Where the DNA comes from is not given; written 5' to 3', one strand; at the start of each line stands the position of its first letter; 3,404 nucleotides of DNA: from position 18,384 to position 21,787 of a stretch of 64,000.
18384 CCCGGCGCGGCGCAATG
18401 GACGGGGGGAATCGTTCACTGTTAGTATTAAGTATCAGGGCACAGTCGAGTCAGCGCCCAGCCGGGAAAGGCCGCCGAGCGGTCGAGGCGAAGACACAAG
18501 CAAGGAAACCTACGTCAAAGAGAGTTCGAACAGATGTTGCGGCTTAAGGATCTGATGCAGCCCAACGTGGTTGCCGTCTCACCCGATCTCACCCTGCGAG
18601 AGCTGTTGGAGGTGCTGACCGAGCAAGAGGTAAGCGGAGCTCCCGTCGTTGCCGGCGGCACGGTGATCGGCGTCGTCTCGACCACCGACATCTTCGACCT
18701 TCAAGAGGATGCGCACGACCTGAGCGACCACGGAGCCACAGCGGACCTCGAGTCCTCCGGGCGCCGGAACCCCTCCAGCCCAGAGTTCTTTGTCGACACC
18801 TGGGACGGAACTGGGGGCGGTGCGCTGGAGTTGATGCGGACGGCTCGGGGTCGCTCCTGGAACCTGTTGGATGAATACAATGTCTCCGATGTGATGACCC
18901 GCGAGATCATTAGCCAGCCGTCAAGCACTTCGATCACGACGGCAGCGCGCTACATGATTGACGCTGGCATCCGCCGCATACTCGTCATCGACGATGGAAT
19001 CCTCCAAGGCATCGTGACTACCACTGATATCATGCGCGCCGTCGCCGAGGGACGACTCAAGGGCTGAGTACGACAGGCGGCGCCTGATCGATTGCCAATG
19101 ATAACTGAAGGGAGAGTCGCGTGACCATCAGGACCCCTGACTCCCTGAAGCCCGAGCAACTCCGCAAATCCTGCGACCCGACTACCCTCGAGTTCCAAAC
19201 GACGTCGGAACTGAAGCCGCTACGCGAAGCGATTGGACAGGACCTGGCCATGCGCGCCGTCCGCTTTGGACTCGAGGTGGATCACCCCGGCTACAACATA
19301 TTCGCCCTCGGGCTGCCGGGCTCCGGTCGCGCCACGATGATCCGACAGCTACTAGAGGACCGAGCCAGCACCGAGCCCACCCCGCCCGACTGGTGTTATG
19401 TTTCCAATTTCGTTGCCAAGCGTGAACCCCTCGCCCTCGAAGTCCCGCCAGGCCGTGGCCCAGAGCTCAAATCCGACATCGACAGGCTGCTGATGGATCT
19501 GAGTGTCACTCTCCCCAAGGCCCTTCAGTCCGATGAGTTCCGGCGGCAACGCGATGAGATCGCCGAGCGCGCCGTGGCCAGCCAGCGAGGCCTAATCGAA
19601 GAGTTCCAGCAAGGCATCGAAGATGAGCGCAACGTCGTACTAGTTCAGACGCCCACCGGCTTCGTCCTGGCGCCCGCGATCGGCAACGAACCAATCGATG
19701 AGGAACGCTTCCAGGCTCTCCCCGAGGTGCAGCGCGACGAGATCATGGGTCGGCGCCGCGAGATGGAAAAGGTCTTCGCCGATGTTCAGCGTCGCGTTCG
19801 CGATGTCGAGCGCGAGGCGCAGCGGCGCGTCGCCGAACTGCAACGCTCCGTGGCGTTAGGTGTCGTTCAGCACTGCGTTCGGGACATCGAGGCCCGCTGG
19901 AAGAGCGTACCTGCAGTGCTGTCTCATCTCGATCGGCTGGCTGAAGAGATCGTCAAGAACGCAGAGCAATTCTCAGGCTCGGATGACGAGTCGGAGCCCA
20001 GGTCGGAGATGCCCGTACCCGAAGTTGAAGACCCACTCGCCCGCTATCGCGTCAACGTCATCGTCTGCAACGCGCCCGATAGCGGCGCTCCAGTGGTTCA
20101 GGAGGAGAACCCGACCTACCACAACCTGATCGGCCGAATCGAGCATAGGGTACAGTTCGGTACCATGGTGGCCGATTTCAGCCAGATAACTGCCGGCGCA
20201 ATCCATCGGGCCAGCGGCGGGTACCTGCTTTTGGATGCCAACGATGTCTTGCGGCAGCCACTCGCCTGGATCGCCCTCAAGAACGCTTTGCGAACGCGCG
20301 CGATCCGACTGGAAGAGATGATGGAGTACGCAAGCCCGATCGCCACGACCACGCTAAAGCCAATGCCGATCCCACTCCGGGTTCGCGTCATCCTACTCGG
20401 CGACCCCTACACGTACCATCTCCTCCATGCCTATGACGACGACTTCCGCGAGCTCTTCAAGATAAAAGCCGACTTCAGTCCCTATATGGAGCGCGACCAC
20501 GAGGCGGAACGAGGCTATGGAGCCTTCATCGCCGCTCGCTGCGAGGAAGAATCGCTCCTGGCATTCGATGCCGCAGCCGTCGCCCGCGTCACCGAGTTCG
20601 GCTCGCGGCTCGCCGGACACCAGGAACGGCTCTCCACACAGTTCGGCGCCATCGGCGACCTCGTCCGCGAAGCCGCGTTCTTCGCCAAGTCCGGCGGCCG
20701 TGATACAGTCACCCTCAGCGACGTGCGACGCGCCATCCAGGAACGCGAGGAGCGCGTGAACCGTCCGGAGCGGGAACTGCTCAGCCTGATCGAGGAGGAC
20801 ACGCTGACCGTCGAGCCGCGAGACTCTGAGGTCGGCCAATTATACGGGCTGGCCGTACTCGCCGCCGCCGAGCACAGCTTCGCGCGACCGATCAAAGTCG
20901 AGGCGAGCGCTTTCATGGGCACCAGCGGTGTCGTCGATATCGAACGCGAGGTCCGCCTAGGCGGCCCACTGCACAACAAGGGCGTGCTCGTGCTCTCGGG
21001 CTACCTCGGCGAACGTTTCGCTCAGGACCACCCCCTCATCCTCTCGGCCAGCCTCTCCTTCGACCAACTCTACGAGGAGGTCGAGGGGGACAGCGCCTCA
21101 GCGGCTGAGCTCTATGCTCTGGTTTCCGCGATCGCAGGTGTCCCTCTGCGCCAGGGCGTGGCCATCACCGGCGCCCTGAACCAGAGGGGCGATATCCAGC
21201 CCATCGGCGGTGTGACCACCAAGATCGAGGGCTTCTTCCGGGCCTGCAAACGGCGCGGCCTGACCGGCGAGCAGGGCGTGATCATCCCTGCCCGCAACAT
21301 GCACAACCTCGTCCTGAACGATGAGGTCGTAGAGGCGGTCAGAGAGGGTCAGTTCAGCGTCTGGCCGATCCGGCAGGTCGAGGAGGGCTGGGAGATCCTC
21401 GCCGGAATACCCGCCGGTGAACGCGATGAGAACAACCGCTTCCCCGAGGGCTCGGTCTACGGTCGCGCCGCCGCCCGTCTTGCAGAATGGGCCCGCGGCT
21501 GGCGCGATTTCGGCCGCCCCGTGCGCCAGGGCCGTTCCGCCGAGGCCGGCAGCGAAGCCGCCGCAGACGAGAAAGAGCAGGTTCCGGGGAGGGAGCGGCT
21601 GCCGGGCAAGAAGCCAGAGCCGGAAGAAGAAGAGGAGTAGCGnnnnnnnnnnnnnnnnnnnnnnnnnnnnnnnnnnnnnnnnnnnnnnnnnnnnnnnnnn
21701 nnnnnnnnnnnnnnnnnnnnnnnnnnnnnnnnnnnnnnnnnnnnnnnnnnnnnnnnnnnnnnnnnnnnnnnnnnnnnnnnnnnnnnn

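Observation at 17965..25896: Co-directional macromolecule-repair super-operon: msrB - CBS - LonH(YcbZ-like) - ligA - polX - ybaK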

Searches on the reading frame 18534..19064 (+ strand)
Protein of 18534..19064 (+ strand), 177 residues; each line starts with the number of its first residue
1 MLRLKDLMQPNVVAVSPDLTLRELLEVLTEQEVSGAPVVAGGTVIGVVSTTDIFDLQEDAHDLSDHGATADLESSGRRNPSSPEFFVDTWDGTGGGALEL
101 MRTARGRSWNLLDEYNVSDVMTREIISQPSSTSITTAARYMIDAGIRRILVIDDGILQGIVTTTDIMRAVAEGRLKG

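Call 4: search_protein_families(library=pfam, proteins=[window:18534-19064:+])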
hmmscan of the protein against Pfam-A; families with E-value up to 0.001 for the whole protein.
window:18534-19064:+ (177 aa): 1 family
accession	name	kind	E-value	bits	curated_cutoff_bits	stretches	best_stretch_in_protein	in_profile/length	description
PF00571.33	CBS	-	5.2e-26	91.2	24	2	5-56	2-54/57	CBS domain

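Call 5: search_protein_families(library=ncbifam, proteins=[window:18534-19064:+])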
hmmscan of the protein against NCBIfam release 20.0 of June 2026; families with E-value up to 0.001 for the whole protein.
window:18534-19064:+ (177 aa): 21 families
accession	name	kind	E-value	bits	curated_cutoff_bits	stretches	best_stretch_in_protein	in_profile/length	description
NF041552.1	TF_PrdR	equivalog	2.6e-12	45.9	795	2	113-172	4-64/577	sigma-54 dependent transcriptional regulator PrdR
NF011447.0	PRK14869.2-3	equivalog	4.3e-09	35.5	522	0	116-170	69-124/540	putative manganese-dependent inorganic diphosphatase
TIGR01302.1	IMP_dehydrog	equivalog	1.4e-08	34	481.5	0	5-64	83-146/450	IMP dehydrogenase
NF053603.1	HhpR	exception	2.6e-07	30.1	520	0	113-169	59-116/282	CBS domain-containing high hydrostatic pressure regulator HhpR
NF011449.0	PRK14869.2-5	equivalog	1.3e-06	27.8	411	0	3-60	68-127/451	putative manganese-dependent inorganic diphosphatase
NF011443.0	PRK14869.1-5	equivalog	3e-06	26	335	0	3-56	70-124/546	putative manganese-dependent inorganic diphosphatase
NF041569.1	A-tRNAntase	equivalog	4e-06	25.4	1440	0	5-50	312-357/880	A-adding tRNA nucleotidyltransferase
NF041630.1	CBS_CbpB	equivalog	8.1e-06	25.8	125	0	109-171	75-136/143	cyclic-di-AMP-binding protein CbpB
NF011440.0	PRK14869.1-2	equivalog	0.0001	21.1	746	0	116-172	68-125/541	putative manganese-dependent inorganic diphosphatase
NF005869.0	PRK07807.1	equivalog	0.00011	21.4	549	0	3-53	149-200/479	GuaB1 family IMP dehydrogenase-related protein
NF011441.0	PRK14869.1-3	equivalog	0.00011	20.9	753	0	3-60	69-127/548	putative manganese-dependent inorganic diphosphatase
TIGR01137.1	cysta_beta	equivalog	0.00012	21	510.25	0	3-59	339-397/457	cystathionine beta-synthase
NF038279.1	TF_CBS_SpxR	exception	0.00015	20.7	600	0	114-171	248-306/427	CBS-HotDog domain-containing transcription factor SpxR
TIGR01186.1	proV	subfamily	0.00018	20.7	326.6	0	114-172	301-359/363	betaine/proline/choline family ABC transporter ATP-binding protein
NF011446.0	PRK14869.2-2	equivalog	0.00019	20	601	0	3-51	77-126/576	putative manganese-dependent inorganic diphosphatase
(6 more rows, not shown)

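Call 69: search_protein_families(library=padloc, proteins=[window:18534-19064:+], max_evalue=0.001)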
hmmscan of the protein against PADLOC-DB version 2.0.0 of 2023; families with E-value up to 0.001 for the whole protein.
window:18534-19064:+ (177 aa): 0 families

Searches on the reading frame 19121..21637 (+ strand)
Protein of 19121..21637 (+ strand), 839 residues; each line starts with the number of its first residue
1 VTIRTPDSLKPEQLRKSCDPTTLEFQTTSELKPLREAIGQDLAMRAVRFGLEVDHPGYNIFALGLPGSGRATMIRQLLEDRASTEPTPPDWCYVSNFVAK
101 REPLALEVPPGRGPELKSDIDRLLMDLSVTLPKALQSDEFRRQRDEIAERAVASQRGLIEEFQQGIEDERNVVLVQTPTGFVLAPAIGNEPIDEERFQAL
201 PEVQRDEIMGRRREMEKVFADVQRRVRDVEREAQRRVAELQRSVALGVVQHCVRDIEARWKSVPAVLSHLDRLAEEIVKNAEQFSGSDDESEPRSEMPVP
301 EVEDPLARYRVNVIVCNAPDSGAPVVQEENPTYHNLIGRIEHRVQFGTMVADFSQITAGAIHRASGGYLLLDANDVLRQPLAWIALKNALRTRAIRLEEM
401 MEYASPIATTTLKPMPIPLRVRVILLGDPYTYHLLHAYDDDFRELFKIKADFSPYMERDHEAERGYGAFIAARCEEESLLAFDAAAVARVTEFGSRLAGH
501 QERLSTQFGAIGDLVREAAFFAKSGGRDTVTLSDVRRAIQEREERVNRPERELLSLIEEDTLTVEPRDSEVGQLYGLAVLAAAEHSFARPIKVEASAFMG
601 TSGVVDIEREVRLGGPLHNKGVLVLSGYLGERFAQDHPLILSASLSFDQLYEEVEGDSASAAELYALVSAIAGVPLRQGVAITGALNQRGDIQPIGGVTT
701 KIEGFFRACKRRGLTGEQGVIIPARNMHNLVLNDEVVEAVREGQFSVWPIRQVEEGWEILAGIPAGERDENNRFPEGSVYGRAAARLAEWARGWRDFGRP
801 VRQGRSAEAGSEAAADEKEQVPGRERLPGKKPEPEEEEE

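Call 4: search_protein_families(library=pfam, proteins=[window:19121-21637:+])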
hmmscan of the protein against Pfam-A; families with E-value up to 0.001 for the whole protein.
window:19121-21637:+ (839 aa): 4 families
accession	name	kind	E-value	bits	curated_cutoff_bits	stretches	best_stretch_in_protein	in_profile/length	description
PF13654.12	AAA_32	-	8.2e-52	175.2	21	1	322-452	2-132/133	LonB-like, AAA domain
PF20436.4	LonB_AAA-LID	-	6.2e-23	81.1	22.4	1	482-545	2-65/65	Archaeal LonB, AAA+ ATPase LID domain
PF20437.3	LonC_helical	-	9.3e-13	48.4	24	1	90-123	1-34/34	Lon-like LonC helical domain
PF05362.19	Lon_C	-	1e-09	38.7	21.1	1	655-755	108-197/205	Lon protease (S16) C-terminal proteolytic domain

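Call 5: search_protein_families(library=ncbifam, proteins=[window:19121-21637:+])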
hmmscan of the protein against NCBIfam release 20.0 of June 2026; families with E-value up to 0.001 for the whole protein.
window:19121-21637:+ (839 aa): 5 families
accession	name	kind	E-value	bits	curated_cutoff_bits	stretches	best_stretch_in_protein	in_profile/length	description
TIGR00764.1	lon_rel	equivalog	5.8e-36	124.3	516.6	1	321-755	170-587/608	ATP-dependent protease LonB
TIGR02903.1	spore_lon_C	equivalog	1.4e-13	50.3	678.8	1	653-730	522-592/615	Lon family ATP-dependent protease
TIGR02902.1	spore_lonB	equivalog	1.9e-11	43.3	723.3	1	653-734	438-512/531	ATP-dependent protease LonB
NF008053.0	PRK10787.1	equivalog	1.3e-07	30.1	891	1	655-755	676-765/784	endopeptidase La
TIGR00763.1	lon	equivalog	8.4e-06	24.5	608.05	1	656-743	701-778/795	endopeptidase La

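Call 11: find_homologous_proteins(query=window:19121-21637:+, max_evalue=1e-10)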
Query window:19121-21637:+ (839 aa): 1516 proteins with E <= 1e-10 among 8000 candidates; the best 120 are listed.
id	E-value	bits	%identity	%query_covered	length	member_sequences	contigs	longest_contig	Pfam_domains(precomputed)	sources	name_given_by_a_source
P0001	0.0e+0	1866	100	100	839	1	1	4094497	PF13654.13,PF20436.5,PF05362.20,PF20437.4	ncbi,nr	ncbi:MAG: AAA family ATPase [Gemmatimonadota bacterium]|nr:MAG: AAA family ATPase [Gemmatimonadota b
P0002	0.0e+0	1439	79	96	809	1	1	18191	PF13654.13,PF20436.5,PF05362.20,PF20437.4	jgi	jgi:lon-related putative ATP-dependent protease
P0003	0.0e+0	1437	77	98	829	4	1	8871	PF13654.13,PF20436.5,PF05362.20,PF20437.4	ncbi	-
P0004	0.0e+0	1419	75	99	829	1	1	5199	PF13654.13,PF20436.5,PF05362.20,PF20437.4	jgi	jgi:predicted ATP-dependent protease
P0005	0.0e+0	1418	76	97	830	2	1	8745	PF13654.13,PF20436.5,PF05362.20,PF20437.4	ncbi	-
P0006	0.0e+0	1417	77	98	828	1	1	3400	PF13654.13,PF20436.5,PF05362.20,PF20437.4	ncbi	-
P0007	0.0e+0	1414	76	98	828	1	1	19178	PF13654.13,PF20436.5,PF05362.20,PF20437.4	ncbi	-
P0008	0.0e+0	1413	81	93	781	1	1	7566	PF13654.13,PF20436.5,PF05362.20,PF20437.4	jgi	jgi:predicted ATP-dependent protease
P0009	0.0e+0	1413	76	97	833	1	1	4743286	PF13654.13,PF20436.5,PF05362.20,PF20437.4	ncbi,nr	ncbi:MAG: AAA family ATPase [Gemmatimonadota bacterium]|nr:MAG: AAA family ATPase [Gemmatimonadota b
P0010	0.0e+0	1409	77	99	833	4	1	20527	PF13654.13,PF20436.5,PF05362.20,PF20437.4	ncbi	-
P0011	0.0e+0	1408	77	96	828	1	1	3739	PF13654.13,PF20436.5,PF05362.20,PF20437.4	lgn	-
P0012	0.0e+0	1404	77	96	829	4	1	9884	PF13654.13,PF20436.5,PF05362.20,PF20437.4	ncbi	-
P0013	0.0e+0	1403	76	96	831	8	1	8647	PF13654.13,PF20436.5,PF05362.20,PF20437.4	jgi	jgi:predicted ATP-dependent protease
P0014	0.0e+0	1399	75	98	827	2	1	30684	PF13654.13,PF20436.5,PF05362.20,PF20437.4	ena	-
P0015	0.0e+0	1399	77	96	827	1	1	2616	PF13654.13,PF20436.5,PF05362.20,PF20437.4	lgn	-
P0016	0.0e+0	1396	77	97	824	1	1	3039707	PF13654.13,PF20436.5,PF05362.20,PF20437.4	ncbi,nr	ncbi:MAG: AAA family ATPase [Gemmatimonadota bacterium]|nr:MAG: AAA family ATPase [Gemmatimonadota b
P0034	0.0e+0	1344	71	100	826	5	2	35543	PF13654.13,PF20436.5,PF05362.20,PF20437.4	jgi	jgi:lon-related putative ATP-dependent protease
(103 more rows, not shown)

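Call 14: find_related_loci(query=A1, collection=genome_contigs, flank=10000)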
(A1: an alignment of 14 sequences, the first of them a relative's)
Query A1 (839 aa) in genome_contigs; peptide patterns used: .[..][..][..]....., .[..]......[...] (x = any residue, [..] = any of these).
600 stretches matched a pattern (row limit reached: there are more); 600 encode a relative of the query (tblastn E <= 1e-3); the best 80 are kept; 80 distinct loci.
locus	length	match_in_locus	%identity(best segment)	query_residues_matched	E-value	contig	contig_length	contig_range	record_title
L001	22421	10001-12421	74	1-808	0e+0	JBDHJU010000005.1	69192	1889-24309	MAG: Gemmatimonadota bacterium isolate BHB10-26_Bin_323 BHB10-26_Bin_323_scaffold_795, whole genome shotgun sequence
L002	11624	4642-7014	50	8-798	0e+0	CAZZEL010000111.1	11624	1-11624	MAG TPA_asm: uncultured Gemmatimonadaceae bacterium isolate binchicken_co15_227 genome assembly, contig: NODE_3911_lengt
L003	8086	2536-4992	49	9-832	0e+0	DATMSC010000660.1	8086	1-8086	MAG TPA_asm: Longimicrobiales bacterium isolate SMAG_U12975 k141_17371, whole genome shotgun sequence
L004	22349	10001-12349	47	9-791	0e+0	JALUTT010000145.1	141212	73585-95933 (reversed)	MAG: Anaerolineae bacterium isolate 128-326_maxbin2_scaf2bin.035 128-326_scaffold_6_c2, whole genome shotgun sequence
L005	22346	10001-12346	44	9-789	0e+0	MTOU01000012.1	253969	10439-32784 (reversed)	MAG: Nitrospirae bacterium JdFR-85 JGI24019J35510_1000011, whole genome shotgun sequence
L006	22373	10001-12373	42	9-797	0e+0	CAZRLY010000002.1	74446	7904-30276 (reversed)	MAG TPA_asm: uncultured bacterium isolate binchicken_co97_140 genome assembly, contig: NODE_1243_length_74446_cov_6.7194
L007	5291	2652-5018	44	9-799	0e+0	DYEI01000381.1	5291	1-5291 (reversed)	MAG TPA_asm: Anaerolinea sp. isolate Tomsk_2_67_199 Tomsk_k141_60711, whole genome shotgun sequence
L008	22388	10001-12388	43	7-803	0e+0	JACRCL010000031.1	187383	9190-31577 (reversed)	MAG: Deltaproteobacteria bacterium isolate NC_groundwater_1645_Pr3_B-0.1um_57_199 SR-2_scaffold_141_3534152, whole genom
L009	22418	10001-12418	41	7-812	0e+0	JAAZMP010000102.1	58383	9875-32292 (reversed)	MAG: Bacillota bacterium isolate AS23ysBPME_85 133160_AS23, whole genome shotgun sequence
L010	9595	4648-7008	43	9-797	0e+0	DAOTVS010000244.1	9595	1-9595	MAG TPA_asm: Anaerolineae bacterium isolate H111_74 k127_1042814, whole genome shotgun sequence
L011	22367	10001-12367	44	8-796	0e+0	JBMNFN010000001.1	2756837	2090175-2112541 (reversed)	MAG: Anaerolineae bacterium isolate SBF912LR0HQ0030 contig_58039, whole genome shotgun sequence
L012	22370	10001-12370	43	2-791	0e+0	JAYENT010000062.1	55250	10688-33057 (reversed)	MAG: Chloroflexota bacterium isolate MAG048 MAG048_62, whole genome shotgun sequence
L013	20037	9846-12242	44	9-795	0e+0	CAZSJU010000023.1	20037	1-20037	MAG TPA_asm: uncultured Anaerolineae bacterium isolate binchicken_co8_372 genome assembly, contig: NODE_4357_length_2003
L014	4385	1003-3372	41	7-797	0e+0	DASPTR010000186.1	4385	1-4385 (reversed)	MAG TPA_asm: Candidatus Acidoferrum sp. isolate SMAG_U12282 k141_518773, whole genome shotgun sequence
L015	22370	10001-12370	44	9-806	0e+0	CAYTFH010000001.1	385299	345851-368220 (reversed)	MAG TPA_asm: uncultured bacterium isolate binchicken_co30_114 genome assembly, contig: NODE_17_length_385299_cov_105.296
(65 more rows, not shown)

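Call 16: find_encoding_contigs(protein=P0009, flank=10000, max_places=2)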
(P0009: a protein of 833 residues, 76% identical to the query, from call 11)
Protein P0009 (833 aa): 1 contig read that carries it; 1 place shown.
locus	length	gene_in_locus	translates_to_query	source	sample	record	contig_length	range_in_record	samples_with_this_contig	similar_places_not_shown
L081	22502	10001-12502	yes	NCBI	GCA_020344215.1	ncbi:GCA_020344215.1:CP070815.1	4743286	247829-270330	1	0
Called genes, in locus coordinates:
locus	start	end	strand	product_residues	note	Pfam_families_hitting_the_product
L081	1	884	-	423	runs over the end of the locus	PF02368:Big_2 (weak), PF26182:Ig_NUP210_5th (faint), PF26918:Ig_Eae (weak), PF22359:Big-like (faint), PF02368:Big_2, PF26918:Ig_Eae, PF02368:Big_2 (weak)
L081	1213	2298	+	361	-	PF00180:Iso_dh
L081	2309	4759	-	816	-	PF12704:MacB_PCD, PF02687:FtsX, PF12704:MacB_PCD, PF02687:FtsX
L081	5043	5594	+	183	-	-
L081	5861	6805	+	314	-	PF00174:Oxidored_molyb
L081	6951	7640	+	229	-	PF01794:Ferric_reduct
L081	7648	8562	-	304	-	PF00753:Lactamase_B, PF12706:Lactamase_B_2 (faint)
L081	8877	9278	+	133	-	PF01641:SelR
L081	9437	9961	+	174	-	PF00571:CBS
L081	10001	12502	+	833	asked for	PF20437:LonC_helical, PF13654:AAA_32, PF20436:LonB_AAA-LID, PF05362:Lon_C (weak)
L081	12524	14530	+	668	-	PF22745:Nlig-Ia, PF01653:DNA_ligase_aden, PF03120:OB_DNA_ligase, PF12826:HHH_2, PF14520:HHH_5, PF00633:HHH, PF00533:BRCT, PF12738:PTCB-BRCT (weak)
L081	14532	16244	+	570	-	PF14716:HHH_8, PF00633:HHH (faint), PF14520:HHH_5, PF14791:DNA_pol_B_thumb, PF02811:PHP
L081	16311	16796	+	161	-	PF04073:tRNA_edit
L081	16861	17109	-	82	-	PF02416:TatA_B_E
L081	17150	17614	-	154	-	-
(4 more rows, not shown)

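Call 17: find_encoding_contigs(protein=P0016, flank=10000, max_places=2)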
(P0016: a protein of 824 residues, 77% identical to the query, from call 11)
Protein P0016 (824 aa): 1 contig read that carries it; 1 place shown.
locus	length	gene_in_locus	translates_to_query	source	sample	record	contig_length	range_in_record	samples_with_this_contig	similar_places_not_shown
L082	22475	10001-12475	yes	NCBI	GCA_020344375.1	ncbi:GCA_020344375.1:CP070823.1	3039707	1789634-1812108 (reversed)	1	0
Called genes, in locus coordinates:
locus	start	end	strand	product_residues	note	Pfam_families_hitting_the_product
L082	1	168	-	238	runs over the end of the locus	PF02463:SMC_N (faint), PF00005:ABC_tran, PF13304:AAA_21 (weak)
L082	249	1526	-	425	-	PF12704:MacB_PCD, PF02687:FtsX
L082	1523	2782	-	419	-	PF12704:MacB_PCD, PF02687:FtsX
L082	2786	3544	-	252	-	PF17131:TP_0789-like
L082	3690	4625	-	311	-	PF02567:PhzC-PhzF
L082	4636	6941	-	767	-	PF12704:MacB_PCD (faint), PF02687:FtsX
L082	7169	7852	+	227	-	PF01794:Ferric_reduct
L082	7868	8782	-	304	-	PF00753:Lactamase_B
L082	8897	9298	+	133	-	PF01641:SelR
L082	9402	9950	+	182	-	PF00571:CBS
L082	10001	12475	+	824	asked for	PF20437:LonC_helical, PF13654:AAA_32, PF20436:LonB_AAA-LID, PF05362:Lon_C (weak)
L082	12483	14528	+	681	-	PF22745:Nlig-Ia, PF01653:DNA_ligase_aden, PF03120:OB_DNA_ligase, PF14520:HHH_5, PF12826:HHH_2, PF14520:HHH_5, PF00633:HHH (weak), PF00533:BRCT, +1 more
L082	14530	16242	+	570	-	PF14716:HHH_8, PF00633:HHH (faint), PF14520:HHH_5 (weak), PF14792:DNA_pol_B_palm (weak), PF14791:DNA_pol_B_thumb, PF02811:PHP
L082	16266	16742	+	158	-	PF04073:tRNA_edit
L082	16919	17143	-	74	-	PF02416:TatA_B_E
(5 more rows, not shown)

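Call 18: find_encoding_contigs(protein=P0034, flank=10000, max_places=2)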
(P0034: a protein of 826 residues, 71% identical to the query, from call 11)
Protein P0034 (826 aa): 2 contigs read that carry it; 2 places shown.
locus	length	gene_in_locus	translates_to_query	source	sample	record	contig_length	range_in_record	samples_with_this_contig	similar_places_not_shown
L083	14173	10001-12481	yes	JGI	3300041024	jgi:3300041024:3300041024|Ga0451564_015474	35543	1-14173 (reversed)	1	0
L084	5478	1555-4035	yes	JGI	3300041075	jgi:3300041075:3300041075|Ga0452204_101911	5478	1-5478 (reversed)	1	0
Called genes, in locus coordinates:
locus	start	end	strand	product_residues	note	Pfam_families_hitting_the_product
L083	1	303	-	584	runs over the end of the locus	PF17899:Peptidase_M61_N, PF05299:Peptidase_M61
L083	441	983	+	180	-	-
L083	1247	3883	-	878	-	PF01979:Amidohydro_1, PF07969:Amidohydro_3, PF01979:Amidohydro_1, PF07969:Amidohydro_3 (weak)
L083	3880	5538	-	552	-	PF01979:Amidohydro_1 (weak)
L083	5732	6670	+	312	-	PF00174:Oxidored_molyb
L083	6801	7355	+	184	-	PF01794:Ferric_reduct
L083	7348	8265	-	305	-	PF00753:Lactamase_B, PF12706:Lactamase_B_2 (weak)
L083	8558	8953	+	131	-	PF01641:SelR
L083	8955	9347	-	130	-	-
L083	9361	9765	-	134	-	-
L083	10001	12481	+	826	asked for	PF20437:LonC_helical, PF13654:AAA_32, PF20436:LonB_AAA-LID, PF05362:Lon_C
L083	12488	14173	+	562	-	?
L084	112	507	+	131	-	PF01641:SelR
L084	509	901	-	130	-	-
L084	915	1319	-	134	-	-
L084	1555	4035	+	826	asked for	PF20437:LonC_helical, PF13654:AAA_32, PF20436:LonB_AAA-LID, PF05362:Lon_C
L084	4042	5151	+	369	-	PF22745:Nlig-Ia, PF01653:DNA_ligase_aden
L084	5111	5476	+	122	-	?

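Call 19: find_related_loci(query=window:19121-21637:+, collection=metagenome_contigs, flank=8000)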
Query window:19121-21637:+ (839 aa) in metagenome_contigs; peptide patterns used: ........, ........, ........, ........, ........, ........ (x = any residue, [..] = any of these).
184 stretches matched a pattern; 112 encode a relative of the query (tblastn E <= 1e-3); the best 80 are kept; 80 distinct loci.
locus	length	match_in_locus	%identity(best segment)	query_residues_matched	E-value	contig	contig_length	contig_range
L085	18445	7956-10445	77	1-828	0e+0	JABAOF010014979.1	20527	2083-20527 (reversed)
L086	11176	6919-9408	77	1-828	0e+0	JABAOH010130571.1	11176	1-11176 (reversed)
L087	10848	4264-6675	75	1-805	0e+0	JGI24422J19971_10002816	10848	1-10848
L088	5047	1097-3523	75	1-805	0e+0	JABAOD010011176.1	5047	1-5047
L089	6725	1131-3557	75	1-805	0e+0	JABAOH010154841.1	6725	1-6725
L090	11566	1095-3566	74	1-819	0e+0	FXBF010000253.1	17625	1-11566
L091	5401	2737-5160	75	1-837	0e+0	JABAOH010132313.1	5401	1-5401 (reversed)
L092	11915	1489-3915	75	1-805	0e+0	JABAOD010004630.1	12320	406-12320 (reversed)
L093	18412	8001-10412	74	1-805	0e+0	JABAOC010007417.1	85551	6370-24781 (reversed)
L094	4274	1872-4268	74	1-799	0e+0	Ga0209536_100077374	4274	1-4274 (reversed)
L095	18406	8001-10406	73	6-808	0e+0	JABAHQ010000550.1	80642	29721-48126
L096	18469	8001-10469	75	1-826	0e+0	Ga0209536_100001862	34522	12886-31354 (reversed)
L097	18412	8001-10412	77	1-805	0e+0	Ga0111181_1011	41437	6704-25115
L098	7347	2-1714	78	253-826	0e+0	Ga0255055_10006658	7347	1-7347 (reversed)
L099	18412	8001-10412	76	1-805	0e+0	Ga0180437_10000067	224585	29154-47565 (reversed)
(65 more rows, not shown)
